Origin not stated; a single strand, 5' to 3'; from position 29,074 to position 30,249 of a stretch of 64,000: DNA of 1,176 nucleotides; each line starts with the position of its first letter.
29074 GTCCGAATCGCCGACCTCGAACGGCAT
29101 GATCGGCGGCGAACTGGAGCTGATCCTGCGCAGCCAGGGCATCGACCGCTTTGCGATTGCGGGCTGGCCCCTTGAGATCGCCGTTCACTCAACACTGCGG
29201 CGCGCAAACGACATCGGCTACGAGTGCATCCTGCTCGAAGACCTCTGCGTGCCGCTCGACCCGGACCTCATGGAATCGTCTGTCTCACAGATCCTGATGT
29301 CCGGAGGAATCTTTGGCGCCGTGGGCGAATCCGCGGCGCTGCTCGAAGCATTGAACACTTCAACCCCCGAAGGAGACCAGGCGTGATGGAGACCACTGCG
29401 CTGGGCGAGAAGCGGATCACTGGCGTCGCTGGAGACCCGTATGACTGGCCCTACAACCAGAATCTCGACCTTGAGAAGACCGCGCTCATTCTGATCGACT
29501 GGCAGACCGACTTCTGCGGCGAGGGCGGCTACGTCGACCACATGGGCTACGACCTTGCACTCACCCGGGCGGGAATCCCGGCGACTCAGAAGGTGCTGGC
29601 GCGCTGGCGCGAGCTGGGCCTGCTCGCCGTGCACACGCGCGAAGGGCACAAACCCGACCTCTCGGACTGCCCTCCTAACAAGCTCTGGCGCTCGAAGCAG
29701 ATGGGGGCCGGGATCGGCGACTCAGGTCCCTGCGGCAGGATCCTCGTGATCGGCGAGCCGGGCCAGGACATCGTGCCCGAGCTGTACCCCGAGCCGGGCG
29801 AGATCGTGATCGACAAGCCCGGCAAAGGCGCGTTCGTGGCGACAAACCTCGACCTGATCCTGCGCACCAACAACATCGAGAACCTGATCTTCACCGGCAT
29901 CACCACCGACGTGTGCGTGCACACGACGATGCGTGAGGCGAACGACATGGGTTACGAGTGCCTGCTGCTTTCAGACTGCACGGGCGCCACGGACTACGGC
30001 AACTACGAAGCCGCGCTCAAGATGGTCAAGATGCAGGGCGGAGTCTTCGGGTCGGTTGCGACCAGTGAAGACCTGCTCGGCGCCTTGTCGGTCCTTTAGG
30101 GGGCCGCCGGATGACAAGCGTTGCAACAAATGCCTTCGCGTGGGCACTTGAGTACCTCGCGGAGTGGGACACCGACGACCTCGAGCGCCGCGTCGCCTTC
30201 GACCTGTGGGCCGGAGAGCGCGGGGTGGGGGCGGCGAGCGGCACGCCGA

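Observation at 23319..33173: GntR / BMP-type ABC importer / IHL pair / two AS amidases: candidate uncharacterised N-rich amide (ureide, biuret-like) catabolic system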

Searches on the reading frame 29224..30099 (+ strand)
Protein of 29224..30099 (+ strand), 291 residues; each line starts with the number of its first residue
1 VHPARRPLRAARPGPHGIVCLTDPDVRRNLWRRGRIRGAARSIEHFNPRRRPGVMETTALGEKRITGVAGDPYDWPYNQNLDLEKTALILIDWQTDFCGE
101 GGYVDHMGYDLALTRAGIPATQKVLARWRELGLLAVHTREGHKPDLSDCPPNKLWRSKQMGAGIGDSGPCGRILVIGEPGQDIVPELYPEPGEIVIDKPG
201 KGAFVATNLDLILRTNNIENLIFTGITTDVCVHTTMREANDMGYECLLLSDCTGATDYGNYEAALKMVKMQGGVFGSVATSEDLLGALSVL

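Call 3: search_protein_families(library=pfam, proteins=[window:29224-30099:+])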
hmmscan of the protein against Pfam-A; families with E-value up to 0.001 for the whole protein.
window:29224-30099:+ (291 aa): 1 family
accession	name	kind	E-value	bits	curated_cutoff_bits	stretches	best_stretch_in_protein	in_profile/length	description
PF00857.26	Isochorismatase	-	6.1e-39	134.3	27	1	86-279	1-171/175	Isochorismatase domain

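Call 4: search_protein_families(library=ncbifam, proteins=[window:29224-30099:+])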
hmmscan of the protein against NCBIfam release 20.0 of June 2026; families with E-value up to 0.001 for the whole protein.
window:29224-30099:+ (291 aa): 5 families
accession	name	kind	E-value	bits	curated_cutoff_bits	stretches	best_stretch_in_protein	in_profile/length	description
NF050097.1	BiurAmidohydBiuH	equivalog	4.2e-117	389.3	370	1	68-288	1-221/221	biuret amidohydrolase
TIGR03614.1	RutB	equivalog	1.8e-29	102.9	377.95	1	79-289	9-220/226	pyrimidine utilization protein B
NF008517.0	PRK11440.1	equivalog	1.1e-12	48.2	195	1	189-287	92-187/188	hydrolase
NF008623.0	PRK11609.1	equivalog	7.4e-11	42.2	174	1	206-274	131-201/213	bifunctional nicotinamidase/pyrazinamidase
NF041461.1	C_hydro_YcaC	equivalog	1.7e-05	24.4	310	1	194-272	77-156/201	isochorismate family cysteine hydrolase YcaC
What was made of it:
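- On Biuret amidohydrolase BiuH (EC 3.5.1.84; NCBIfam NF050097) - gene 29386-30099: 389.3 bits against a 370 cut-off (call 4).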

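Call 9: search_solved_structures(query=window:29386-30099:+, show_alignments=3)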
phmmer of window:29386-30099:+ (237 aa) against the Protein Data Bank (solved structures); distinct sequences matched with E-value up to 0.001: 38.
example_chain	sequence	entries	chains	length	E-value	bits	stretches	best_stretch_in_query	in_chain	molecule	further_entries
6azo_A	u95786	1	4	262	3.4e-102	344.3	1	14-234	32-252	Putative amidase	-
6xjm_A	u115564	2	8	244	1.1e-101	342.6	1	14-235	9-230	Biuret hydrolase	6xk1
5bk6_A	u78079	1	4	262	2.4e-101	341.5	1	14-234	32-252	Putative amidase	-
6azs_A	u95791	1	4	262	2.4e-101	341.5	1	14-234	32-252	Putative amidase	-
6azn_A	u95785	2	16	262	8.4e-101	339.7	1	14-234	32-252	Putative amidase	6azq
6xix_A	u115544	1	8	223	1.6e-57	197.9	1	22-222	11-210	Cysteine hydrolase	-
6xj4_A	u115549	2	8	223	4.1e-56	193.4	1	22-222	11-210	Cysteine hydrolase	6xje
8bkd_A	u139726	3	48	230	2e-24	89.6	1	27-215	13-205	Ureidoacrylate amidohydrolase RutB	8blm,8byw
8bln_A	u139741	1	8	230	1e-23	87.3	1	27-215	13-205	Ureidoacrylate amidohydrolase RutB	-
8bll_A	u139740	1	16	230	5e-23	85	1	27-215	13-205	Ureidoacrylate amidohydrolase RutB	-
3kl2_A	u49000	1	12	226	7.9e-20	74.5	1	26-234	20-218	Putative isochorismatase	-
3hb7_A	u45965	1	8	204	8.6e-15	58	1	121-208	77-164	Isochorismatase hydrolase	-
3eef_A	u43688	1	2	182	1.2e-14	57.5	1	69-207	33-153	N-carbamoylsarcosine amidase related protein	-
3ot4_A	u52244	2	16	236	2.3e-13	53.4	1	48-216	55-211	Putative isochorismatase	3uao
3irv_A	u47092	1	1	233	4.9e-13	52.3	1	31-206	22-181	CYSTEINE HYDROLASE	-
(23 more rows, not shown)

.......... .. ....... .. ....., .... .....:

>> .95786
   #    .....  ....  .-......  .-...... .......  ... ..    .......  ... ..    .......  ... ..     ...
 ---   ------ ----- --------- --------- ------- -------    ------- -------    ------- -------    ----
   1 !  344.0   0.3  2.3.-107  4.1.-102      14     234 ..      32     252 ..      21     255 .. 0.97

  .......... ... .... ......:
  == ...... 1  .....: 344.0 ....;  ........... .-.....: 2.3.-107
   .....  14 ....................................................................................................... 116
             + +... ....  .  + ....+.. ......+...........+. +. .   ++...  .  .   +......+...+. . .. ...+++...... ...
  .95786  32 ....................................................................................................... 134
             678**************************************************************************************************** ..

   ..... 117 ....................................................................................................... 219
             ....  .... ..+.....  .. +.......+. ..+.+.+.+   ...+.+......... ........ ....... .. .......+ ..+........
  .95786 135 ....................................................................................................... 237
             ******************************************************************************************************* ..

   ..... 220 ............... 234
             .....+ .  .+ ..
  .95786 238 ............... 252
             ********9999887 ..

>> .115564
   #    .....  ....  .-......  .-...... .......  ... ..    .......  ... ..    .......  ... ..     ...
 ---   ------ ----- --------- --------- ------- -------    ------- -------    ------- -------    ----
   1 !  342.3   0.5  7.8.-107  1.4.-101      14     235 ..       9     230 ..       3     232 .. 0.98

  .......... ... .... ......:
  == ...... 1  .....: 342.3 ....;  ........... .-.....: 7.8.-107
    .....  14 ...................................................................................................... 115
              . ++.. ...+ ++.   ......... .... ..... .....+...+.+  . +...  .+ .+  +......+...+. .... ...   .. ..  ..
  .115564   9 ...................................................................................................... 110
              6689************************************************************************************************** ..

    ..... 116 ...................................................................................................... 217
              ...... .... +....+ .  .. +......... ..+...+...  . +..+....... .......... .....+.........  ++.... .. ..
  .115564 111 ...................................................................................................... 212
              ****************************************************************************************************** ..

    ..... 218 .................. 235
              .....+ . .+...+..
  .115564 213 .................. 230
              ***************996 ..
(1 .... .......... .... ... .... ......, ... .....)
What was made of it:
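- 29386..30099 (+): biuH: biuret amidohydrolase orthologue (biuret -> allophanate + NH3). 344 bits to the BiuH structures against 198 to TrtA (call 9).
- On Biuret amidohydrolase BiuH - gene 29386-30099: 344 bits (6AZO, 6XJM) against 198 bits (6XIX) (call 9).
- Tried and rejected: Readings as isochorismatase proper, nicotinamidase or RutB were rejected on scores (calls 4, 9).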

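Call 25: search_dna_similar(query=window:29386-30096:+, collection=plasmids, mode=protein, max_rows=40, max_evalue=1e-40)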
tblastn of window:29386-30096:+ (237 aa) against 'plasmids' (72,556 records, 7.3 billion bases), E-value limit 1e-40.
Records with a match: 291; places in all: 456; records where one place covers at least 80% of the query: 291.
Best place of each record, by identity: 60-80% 178; <60% 113.
By first word of the organism name: Rhizobium 133; Escherichia 77; Klebsiella 15; Pantoea 14; Enterobacter 7; Pseudomonas 5; Sulfitobacter 5; Shinella 4; Sinorhizobium 3; Citrobacter 3; and 22 more.
By predicted mobility (MOB-suite, as given by PLSDB): non-mobilizable 137; conjugative 135; mobilizable 19.
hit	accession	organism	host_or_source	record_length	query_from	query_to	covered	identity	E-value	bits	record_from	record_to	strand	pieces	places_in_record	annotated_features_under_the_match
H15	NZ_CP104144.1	Rhizobium sullae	Sulla coronaria,cell culture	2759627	5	234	97%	67.8%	4e-98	320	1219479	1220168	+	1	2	record has no annotation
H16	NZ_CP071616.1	Rhizobium bangladeshense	lentil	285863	4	234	97%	67.1%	7e-98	319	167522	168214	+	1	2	isochorismatase family cysteine hydrolase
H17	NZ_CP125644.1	Rhizobium sp. BT03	Phaseolus vulgaris,Pure culture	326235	5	234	97%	67.4%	4e-97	317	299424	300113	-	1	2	isochorismatase family cysteine hydrolase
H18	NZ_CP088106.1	Rhizobium ruizarguesonis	cell culture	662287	5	234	97%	67.0%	2e-97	317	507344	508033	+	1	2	isochorismatase family cysteine hydrolase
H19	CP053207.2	Rhizobium leguminosarum bv. trifolii TA1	-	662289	5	234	97%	67.0%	2e-97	317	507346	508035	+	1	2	cysteine hydrolase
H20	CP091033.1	Sinorhizobium sp. B11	soybean,TY,soil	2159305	5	234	97%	67.0%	6e-97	316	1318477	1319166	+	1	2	cysteine hydrolase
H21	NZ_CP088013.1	Rhizobium sp. T136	Melilotus albus,Cell culture,root nodule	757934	5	234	97%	67.0%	4e-96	314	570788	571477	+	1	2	isochorismatase family cysteine hydrolase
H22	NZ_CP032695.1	Rhizobium jaguaris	Calliandra grandiflora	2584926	1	234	99%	65.8%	1e-95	312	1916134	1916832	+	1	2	none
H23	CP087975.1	Rhizobium sp. RCAM05350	cell culture,fouling of walls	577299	1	234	98%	66.0%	2e-80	325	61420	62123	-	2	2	none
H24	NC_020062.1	Rhizobium tropici CIAT 899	Phaseolus vulgaris root nodule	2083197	1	234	99%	65.4%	2e-97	318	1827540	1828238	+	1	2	record has no annotation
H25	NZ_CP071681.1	Rhizobium ruizarguesonis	lentil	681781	5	234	97%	66.5%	1e-96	315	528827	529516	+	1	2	isochorismatase family cysteine hydrolase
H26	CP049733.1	Rhizobium leguminosarum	Pisum sativum,Pisum sativum nodules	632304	5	234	97%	66.5%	1e-96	315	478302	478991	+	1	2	cysteine hydrolase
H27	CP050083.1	Rhizobium leguminosarum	Trifolium pratense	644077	5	234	97%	66.5%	1e-96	315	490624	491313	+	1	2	cysteine hydrolase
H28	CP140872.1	Rhizobium ruizarguesonis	Trifolium pratense,whole organism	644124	5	234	97%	66.5%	1e-96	315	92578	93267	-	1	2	isochorismatase family cysteine hydrolase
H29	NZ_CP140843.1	Rhizobium ruizarguesonis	Trifolium pratense,whole organism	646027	5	234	97%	66.5%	1e-96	315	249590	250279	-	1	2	isochorismatase family cysteine hydrolase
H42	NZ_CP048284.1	Rhizobium leguminosarum bv. viciae 248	Fava bean,whole organism,nodules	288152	5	234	97%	66.5%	3e-96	314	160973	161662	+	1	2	isochorismatase family cysteine hydrolase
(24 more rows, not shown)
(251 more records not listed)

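Call 27: get_annotated_region(hit=H42, flank=9000)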
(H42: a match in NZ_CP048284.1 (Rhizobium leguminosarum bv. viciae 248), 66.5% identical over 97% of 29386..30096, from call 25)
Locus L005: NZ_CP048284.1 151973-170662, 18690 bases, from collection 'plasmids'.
description: Rhizobium leguminosarum bv. viciae 248 plasmid pRle248b, complete sequence
organism: Rhizobium leguminosarum bv. viciae 248 (NCBI taxid 936136)
taxonomy: Bacteria; Pseudomonadota; Alphaproteobacteria; Hyphomicrobiales; Rhizobiaceae; Rhizobium; Rhizobium leguminosarum; Rhizobium leguminosarum bv. viciae 248
host: -; source: Fava bean,whole organism,nodules; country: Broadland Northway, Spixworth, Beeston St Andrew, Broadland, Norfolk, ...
typing (MOB-suite, as given by PLSDB): non-mobilizable; replicon rep_cluster_841
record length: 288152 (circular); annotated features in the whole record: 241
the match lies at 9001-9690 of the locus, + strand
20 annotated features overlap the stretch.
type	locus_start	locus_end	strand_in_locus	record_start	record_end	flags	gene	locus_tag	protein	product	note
CDS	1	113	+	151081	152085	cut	-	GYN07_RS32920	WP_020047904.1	inorganic phosphate transporter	GO:0006817 - phosphate ion transport [Evidence IEA]; GO:0055085 - transmembrane transport [Evidence IEA]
CDS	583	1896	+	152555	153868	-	-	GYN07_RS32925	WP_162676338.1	CmpA/NrtA family ABC transporter substrate-binding protein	-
CDS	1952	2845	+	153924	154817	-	ntrB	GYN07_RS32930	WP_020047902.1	nitrate ABC transporter permease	GO:0015706 - nitrate transmembrane transport [Evidence IEA]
CDS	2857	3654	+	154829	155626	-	-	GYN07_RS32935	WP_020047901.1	ABC transporter ATP-binding protein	-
CDS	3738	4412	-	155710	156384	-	-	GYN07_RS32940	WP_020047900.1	GntR family transcriptional regulator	-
CDS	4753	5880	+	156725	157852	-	-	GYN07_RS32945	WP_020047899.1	BMP family ABC transporter substrate-binding protein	-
CDS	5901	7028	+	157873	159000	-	-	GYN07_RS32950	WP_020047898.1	ABC transporter permease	-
CDS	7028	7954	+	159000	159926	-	-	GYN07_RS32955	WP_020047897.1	ABC transporter permease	-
CDS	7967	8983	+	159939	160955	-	-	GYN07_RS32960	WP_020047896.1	formamidase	-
CDS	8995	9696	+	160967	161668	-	-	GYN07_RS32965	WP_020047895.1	isochorismatase family cysteine hydrolase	-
CDS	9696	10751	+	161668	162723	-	atzD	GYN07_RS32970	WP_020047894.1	cyanuric acid amidohydrolase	-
CDS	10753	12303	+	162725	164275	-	-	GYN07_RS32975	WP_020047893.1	ABC transporter ATP-binding protein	-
CDS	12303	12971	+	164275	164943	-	-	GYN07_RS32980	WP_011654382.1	cysteine hydrolase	-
CDS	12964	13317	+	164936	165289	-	-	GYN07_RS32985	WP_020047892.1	cupin domain-containing protein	-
CDS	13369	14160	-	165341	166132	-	-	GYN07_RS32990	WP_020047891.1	amino acid ABC transporter ATP-binding protein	-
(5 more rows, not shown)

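Call 78: search_protein_families(library=ncbifam, proteins=[L005:12303-12971:+, L005:12964-13317:+], max_evalue=0.00001)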
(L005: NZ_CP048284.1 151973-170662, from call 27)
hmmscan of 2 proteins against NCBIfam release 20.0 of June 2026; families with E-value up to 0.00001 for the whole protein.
L005:12303-12971:+ (222 aa): 5 families
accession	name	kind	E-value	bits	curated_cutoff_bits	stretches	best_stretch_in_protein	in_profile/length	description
NF050097.1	BiurAmidohydBiuH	equivalog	5.9e-74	248.3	370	1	6-218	3-220/221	biuret amidohydrolase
TIGR03614.1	RutB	equivalog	2.9e-30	105.6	377.95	1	4-221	2-221/226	pyrimidine utilization protein B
NF008517.0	PRK11440.1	equivalog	6e-14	52.4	195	1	118-202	90-174/188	hydrolase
NF041461.1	C_hydro_YcaC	equivalog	4.9e-09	36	310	1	110-210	61-164/201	isochorismate family cysteine hydrolase YcaC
NF008623.0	PRK11609.1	equivalog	1.1e-07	31.9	174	0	137-204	131-200/213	bifunctional nicotinamidase/pyrazinamidase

L005:12964-13317:+ (117 aa): 2 families
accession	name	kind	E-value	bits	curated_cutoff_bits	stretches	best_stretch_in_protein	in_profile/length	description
TIGR02451.1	anti_sig_ChrR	subfamily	3.2e-12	46.7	124.5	1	33-111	122-202/216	ChrR family anti-sigma-E factor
NF051881.1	StressantisigmaChrR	equivalog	2.1e-09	37.3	300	1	10-107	97-191/209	cadmium/peroxide/UV radiation responsive anti-sigma factor ChrR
